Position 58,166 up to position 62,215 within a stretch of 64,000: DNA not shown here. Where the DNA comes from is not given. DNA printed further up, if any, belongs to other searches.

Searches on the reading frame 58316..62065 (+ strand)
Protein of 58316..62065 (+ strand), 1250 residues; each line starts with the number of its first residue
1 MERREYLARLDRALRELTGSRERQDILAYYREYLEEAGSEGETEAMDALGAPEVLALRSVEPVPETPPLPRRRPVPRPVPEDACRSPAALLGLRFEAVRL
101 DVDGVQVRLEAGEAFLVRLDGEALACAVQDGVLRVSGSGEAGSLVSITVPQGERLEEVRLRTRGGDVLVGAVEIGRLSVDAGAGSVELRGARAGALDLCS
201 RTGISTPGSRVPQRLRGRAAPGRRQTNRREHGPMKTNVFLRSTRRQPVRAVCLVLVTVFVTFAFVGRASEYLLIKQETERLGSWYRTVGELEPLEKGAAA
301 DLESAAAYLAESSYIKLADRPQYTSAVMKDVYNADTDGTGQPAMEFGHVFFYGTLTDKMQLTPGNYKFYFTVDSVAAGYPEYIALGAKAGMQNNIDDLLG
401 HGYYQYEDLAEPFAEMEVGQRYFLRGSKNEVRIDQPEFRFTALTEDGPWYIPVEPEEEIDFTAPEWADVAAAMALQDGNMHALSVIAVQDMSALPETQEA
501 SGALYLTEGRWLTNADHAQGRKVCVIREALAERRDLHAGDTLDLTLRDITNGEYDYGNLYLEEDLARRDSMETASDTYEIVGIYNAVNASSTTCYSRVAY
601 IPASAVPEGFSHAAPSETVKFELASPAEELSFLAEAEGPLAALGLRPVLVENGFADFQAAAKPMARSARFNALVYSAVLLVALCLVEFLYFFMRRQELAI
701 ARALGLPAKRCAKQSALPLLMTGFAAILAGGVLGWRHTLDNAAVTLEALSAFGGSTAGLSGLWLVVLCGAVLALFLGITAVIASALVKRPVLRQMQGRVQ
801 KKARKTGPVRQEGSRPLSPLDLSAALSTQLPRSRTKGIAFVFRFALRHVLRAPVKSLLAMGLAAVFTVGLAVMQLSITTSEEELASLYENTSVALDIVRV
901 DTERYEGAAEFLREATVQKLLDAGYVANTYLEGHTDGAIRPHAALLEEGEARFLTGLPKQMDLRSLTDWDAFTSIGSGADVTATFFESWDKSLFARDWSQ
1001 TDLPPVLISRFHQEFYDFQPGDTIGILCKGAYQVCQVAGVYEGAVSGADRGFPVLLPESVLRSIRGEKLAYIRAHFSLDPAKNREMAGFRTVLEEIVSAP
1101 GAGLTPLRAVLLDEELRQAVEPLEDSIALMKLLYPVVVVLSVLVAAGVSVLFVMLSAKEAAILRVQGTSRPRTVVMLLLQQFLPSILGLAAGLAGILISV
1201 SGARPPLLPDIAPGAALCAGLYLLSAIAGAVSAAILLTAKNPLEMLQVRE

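Call 9: search_protein_families(library=pfam, proteins=[window:58316-62065:+], max_evalue=0.001)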
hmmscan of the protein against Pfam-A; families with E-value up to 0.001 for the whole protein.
window:58316-62065:+ (1250 aa): 3 families
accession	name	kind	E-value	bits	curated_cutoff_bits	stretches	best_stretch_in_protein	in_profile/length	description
PF12704.14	MacB_PCD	-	3.7e-10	40.9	27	1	495-610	95-180/207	MacB-like periplasmic core domain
PF22564.2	HAAS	-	4.6e-10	40.1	27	1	5-56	1-53/55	HAAS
PF02687.27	FtsX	-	2e-06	28.3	25.5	1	1136-1201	6-71/120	FtsX-like permease C-terminal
